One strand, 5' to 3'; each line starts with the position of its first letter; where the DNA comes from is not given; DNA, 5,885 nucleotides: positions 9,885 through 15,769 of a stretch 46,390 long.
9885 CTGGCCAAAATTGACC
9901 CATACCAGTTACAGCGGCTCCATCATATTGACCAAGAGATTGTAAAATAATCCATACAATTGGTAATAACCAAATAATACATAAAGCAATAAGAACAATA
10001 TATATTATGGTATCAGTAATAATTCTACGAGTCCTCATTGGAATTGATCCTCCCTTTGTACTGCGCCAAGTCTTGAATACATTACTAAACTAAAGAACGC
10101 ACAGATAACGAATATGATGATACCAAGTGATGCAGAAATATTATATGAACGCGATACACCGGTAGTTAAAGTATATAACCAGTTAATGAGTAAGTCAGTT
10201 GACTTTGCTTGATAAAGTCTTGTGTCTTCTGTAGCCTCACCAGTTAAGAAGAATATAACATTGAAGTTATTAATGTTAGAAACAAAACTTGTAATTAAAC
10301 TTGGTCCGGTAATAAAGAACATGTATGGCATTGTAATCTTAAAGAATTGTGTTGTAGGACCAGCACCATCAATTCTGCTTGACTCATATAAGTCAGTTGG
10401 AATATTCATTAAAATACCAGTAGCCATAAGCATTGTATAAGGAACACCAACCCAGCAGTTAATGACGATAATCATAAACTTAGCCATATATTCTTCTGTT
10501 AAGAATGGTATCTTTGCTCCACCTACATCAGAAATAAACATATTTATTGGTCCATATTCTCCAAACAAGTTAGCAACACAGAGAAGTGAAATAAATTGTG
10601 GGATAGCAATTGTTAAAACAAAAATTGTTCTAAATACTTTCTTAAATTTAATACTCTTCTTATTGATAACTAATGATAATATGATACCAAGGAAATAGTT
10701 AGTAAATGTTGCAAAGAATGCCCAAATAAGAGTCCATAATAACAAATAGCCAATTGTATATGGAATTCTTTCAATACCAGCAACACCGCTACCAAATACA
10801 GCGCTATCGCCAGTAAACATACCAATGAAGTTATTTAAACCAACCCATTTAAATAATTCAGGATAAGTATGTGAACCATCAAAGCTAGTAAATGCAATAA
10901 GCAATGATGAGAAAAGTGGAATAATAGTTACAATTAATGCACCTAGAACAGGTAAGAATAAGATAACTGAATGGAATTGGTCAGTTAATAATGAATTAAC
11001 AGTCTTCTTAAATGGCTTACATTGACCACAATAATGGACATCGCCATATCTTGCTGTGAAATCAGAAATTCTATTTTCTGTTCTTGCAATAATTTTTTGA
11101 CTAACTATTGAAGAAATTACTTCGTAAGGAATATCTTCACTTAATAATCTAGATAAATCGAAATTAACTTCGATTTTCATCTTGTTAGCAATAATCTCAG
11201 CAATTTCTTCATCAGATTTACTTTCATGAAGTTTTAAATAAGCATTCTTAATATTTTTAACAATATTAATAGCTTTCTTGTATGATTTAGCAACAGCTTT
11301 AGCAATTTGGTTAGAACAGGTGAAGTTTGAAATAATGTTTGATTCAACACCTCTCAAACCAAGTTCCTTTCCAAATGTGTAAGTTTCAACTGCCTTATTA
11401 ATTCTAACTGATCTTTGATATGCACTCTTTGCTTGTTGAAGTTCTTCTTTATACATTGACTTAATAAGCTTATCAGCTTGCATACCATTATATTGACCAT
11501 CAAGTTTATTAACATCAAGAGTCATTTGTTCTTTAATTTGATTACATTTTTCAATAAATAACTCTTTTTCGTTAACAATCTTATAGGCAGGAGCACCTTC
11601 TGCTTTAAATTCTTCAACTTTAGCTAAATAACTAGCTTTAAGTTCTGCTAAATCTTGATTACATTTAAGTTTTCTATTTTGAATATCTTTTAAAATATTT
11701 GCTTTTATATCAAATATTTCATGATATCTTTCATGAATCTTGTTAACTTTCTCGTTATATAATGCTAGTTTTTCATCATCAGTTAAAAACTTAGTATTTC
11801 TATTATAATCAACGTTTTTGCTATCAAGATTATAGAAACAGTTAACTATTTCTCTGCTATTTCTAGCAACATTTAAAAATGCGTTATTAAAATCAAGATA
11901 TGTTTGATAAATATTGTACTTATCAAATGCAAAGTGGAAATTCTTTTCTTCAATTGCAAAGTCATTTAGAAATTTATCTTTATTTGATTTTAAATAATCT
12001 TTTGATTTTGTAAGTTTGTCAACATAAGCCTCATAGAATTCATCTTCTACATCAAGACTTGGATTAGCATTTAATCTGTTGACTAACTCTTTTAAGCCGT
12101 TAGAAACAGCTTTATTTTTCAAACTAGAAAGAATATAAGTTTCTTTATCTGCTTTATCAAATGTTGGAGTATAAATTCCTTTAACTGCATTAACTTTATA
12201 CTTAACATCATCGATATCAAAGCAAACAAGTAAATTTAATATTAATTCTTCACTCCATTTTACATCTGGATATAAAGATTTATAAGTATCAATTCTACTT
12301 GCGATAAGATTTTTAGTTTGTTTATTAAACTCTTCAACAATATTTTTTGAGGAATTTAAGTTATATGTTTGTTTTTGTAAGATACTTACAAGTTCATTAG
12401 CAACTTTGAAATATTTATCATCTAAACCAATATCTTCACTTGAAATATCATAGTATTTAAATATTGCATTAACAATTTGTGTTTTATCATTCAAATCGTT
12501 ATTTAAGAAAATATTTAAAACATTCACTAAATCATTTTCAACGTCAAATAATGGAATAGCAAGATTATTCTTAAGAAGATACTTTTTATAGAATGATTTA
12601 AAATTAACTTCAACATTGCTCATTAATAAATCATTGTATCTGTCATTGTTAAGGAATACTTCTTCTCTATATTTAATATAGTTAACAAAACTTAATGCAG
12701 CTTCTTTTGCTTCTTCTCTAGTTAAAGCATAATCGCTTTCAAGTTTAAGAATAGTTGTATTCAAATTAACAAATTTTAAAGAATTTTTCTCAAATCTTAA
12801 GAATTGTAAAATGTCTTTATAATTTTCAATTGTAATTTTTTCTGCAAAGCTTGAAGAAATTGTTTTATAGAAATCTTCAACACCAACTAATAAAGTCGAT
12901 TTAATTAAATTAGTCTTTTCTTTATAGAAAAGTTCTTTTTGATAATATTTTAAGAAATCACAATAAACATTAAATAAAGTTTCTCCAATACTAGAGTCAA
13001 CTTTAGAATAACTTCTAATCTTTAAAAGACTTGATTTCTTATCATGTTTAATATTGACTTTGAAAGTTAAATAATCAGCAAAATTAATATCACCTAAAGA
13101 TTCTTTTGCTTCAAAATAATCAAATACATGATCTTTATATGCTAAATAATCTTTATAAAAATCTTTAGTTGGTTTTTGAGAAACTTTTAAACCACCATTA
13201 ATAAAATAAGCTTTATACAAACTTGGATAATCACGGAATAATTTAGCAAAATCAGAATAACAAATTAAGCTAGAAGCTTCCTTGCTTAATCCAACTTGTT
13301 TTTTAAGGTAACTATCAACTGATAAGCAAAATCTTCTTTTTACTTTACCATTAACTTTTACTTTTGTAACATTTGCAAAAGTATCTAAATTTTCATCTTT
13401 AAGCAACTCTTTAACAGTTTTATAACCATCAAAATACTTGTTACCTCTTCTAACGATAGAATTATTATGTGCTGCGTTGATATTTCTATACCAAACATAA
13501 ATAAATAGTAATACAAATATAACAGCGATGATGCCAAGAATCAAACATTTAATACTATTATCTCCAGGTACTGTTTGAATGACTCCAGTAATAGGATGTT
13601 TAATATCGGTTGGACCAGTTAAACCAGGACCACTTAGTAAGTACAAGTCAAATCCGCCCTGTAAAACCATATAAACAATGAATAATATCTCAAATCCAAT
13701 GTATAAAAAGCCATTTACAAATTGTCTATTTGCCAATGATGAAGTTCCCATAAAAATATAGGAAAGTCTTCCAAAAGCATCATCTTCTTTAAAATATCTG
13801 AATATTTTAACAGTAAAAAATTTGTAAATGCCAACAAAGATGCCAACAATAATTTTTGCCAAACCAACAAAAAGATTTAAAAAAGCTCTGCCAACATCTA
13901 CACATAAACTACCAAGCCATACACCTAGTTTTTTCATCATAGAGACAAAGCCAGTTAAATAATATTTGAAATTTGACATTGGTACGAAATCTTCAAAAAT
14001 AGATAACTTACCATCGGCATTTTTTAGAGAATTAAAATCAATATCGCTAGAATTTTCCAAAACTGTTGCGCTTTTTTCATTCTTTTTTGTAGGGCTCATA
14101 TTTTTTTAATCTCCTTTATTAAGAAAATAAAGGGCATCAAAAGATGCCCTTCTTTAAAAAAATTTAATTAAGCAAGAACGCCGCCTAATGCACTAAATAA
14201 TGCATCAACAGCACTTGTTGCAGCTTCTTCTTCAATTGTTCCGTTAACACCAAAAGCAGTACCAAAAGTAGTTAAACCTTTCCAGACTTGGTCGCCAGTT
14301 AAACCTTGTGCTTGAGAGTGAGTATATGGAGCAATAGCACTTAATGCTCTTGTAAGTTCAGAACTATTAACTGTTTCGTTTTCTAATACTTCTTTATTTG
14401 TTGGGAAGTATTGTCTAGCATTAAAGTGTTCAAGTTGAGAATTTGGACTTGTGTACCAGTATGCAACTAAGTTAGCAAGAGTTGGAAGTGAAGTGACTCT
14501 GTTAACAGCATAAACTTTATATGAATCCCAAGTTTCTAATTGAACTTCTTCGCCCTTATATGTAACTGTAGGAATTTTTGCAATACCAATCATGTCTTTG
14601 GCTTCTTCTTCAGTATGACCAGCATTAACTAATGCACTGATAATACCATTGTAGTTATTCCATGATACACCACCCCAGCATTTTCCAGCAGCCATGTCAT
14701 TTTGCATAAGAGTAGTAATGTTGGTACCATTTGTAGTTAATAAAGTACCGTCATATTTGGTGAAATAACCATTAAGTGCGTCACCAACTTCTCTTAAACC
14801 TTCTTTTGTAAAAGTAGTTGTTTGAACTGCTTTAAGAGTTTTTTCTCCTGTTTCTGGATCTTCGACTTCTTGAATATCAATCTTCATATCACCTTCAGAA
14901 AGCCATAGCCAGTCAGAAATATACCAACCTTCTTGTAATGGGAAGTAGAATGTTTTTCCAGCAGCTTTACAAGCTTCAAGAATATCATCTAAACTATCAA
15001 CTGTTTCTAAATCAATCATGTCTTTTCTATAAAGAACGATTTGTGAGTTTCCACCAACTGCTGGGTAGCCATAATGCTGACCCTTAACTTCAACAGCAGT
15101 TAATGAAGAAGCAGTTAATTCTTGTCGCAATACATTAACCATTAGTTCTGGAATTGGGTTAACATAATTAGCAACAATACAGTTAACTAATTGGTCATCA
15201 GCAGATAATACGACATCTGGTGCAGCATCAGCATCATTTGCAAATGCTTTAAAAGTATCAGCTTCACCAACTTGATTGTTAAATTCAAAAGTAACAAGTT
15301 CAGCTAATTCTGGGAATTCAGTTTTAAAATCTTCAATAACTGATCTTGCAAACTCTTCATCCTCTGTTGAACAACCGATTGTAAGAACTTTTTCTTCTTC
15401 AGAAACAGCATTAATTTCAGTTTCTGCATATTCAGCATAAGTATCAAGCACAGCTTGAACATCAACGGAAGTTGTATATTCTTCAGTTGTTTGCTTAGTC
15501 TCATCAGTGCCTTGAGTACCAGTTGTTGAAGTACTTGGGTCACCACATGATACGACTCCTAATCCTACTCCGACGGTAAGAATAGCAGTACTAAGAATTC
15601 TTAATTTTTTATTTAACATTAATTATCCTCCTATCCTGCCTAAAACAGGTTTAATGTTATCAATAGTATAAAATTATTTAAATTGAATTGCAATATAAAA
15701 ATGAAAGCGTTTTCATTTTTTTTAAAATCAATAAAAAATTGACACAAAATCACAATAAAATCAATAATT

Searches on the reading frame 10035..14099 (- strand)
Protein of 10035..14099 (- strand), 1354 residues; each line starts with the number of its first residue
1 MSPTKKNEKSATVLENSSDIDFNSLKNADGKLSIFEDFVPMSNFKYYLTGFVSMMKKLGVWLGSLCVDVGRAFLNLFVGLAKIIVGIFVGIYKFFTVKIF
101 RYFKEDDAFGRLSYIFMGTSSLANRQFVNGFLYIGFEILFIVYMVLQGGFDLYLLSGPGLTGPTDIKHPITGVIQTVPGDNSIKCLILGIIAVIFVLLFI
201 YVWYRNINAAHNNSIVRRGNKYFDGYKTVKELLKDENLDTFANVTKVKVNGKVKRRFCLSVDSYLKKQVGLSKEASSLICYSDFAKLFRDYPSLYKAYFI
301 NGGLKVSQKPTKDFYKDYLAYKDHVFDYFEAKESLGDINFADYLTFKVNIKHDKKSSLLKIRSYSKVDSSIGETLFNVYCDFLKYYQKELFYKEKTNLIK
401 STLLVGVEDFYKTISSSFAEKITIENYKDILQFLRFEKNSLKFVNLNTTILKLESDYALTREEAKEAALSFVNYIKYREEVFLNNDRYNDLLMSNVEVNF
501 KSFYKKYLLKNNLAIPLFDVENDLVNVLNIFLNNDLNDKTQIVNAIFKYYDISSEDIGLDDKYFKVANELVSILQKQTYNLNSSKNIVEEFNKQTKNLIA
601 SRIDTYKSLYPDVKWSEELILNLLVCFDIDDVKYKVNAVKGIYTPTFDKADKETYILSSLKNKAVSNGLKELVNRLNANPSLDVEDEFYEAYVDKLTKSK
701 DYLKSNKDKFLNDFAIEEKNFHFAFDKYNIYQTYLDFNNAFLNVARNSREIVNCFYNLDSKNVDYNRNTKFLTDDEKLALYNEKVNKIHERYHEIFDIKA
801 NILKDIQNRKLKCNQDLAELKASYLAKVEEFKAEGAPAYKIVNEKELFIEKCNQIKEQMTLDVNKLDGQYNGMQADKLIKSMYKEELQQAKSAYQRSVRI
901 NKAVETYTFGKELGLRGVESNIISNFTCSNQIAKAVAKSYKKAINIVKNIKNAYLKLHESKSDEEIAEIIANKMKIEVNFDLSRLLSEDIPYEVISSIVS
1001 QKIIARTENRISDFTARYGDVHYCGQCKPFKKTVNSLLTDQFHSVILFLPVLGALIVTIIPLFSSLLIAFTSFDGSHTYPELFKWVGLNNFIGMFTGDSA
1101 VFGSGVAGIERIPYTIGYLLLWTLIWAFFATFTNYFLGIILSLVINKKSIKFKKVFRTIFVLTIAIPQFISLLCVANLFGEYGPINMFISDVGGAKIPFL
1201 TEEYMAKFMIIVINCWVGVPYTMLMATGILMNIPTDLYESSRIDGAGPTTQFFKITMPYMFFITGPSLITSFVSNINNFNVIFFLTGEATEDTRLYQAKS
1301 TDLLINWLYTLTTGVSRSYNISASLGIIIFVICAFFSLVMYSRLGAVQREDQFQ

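Call 12: search_protein_families(library=pfam, proteins=[window:10035-14099:-], max_evalue=0.001)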
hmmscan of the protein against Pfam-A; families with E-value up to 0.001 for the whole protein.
window:10035-14099:- (1354 aa): 1 family
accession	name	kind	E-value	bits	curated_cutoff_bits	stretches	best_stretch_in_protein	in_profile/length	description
PF00528.27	BPD_transp_1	-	3.6e-12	46.8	26.4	1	1136-1340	3-175/184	Binding-protein-dependent transport system inner membrane component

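Call 13: search_protein_families(library=padloc, proteins=[window:10035-14099:-], max_evalue=0.001)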
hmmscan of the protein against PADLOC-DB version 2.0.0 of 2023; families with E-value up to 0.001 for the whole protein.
window:10035-14099:- (1354 aa): 0 families

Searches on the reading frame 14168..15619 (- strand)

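Call 12: search_protein_families(library=pfam, proteins=[window:14168-15619:-], max_evalue=0.001)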
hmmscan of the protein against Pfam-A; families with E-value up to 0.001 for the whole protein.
window:14168-15619:- (483 aa): 2 families
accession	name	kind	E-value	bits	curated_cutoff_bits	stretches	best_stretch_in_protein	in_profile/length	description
PF13416.11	SBP_bac_8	-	5.4e-19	69.5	27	1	96-420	4-274/279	Bacterial extracellular solute-binding protein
PF01547.30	SBP_bac_1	-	8.5e-08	33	26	1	117-377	34-288/307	Bacterial extracellular solute-binding protein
